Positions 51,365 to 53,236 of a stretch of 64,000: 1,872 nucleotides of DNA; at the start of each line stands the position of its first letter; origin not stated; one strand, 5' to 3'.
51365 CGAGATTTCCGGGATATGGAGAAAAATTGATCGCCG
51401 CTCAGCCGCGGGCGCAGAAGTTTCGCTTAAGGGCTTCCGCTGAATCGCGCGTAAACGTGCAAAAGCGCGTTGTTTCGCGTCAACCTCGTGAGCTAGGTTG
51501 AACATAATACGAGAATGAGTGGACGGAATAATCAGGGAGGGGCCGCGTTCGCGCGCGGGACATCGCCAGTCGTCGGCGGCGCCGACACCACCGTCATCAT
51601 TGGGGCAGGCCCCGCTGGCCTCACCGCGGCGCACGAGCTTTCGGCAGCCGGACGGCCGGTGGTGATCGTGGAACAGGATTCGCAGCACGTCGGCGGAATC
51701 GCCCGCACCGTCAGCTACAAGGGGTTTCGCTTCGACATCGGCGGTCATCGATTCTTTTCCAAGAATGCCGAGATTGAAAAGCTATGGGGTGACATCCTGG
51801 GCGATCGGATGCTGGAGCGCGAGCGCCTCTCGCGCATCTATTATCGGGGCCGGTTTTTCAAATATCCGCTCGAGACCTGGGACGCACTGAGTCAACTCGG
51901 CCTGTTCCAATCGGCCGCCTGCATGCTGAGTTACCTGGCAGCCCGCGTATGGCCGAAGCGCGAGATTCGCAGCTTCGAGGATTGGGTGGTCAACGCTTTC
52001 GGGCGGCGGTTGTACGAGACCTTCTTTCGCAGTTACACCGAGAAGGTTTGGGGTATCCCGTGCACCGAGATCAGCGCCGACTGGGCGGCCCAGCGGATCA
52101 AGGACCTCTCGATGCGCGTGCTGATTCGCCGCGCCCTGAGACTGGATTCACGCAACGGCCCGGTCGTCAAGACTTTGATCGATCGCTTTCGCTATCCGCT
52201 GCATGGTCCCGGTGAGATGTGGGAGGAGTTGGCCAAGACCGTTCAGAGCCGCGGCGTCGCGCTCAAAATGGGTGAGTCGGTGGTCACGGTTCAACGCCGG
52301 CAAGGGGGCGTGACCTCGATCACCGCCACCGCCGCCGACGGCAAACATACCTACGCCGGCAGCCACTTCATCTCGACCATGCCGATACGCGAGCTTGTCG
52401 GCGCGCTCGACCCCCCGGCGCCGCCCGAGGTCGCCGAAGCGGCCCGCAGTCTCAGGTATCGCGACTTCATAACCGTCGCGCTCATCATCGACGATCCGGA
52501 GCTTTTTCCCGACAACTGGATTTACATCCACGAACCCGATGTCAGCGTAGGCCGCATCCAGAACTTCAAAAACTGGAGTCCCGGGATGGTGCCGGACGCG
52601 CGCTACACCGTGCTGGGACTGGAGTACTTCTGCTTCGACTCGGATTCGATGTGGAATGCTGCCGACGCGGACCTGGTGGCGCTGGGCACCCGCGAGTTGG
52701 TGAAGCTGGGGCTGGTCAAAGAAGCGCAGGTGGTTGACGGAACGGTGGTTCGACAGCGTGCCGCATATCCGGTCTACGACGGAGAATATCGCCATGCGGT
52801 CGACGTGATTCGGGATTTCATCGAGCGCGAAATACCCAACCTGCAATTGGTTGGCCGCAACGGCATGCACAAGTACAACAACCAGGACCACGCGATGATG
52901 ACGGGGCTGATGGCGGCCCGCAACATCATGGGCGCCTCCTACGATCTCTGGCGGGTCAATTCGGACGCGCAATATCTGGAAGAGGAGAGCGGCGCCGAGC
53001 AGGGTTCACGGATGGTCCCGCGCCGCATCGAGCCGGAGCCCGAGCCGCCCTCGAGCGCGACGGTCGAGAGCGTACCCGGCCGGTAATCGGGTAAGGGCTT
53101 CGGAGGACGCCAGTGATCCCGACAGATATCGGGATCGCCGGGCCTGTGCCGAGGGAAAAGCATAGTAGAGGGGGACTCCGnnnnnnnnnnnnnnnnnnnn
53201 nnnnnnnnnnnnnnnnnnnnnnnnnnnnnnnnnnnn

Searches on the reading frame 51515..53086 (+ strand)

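Call 31: search_protein_families(library=pfam, proteins=[window:51515-53086:+], max_evalue=0.00001)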
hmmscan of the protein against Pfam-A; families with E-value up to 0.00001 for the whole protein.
window:51515-53086:+ (523 aa): 8 families
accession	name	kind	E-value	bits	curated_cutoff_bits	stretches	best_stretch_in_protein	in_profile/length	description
PF01593.30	Amino_oxidase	-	4.8e-20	72.7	19.8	1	34-472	2-443/443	Flavin containing amine oxidoreductase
PF13450.12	NAD_binding_8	-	1.5e-13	51.3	21.9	1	28-91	1-65/68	NAD(P)-binding Rossmann-like domain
PF07992.20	Pyr_redox_2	-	1.5e-08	34.9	26.1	0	26-60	3-37/291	Pyridine nucleotide-disulphide oxidoreductase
PF01266.30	DAO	-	5e-08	33.3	27.9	0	27-56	3-32/353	FAD dependent oxidoreductase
PF01494.25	FAD_binding_3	-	8.2e-07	29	22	1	26-58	4-36/349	FAD binding domain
PF12831.13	FAD_oxidored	-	1.2e-06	28.5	27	0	27-63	3-38/416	FAD dependent oxidoreductase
PF00890.30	FAD_binding_2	-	2.9e-06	27.2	20.4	1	26-57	2-33/414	FAD binding domain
PF00070.33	Pyr_redox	-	8.9e-06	26.6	22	0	26-57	2-33/82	Pyridine nucleotide-disulphide oxidoreductase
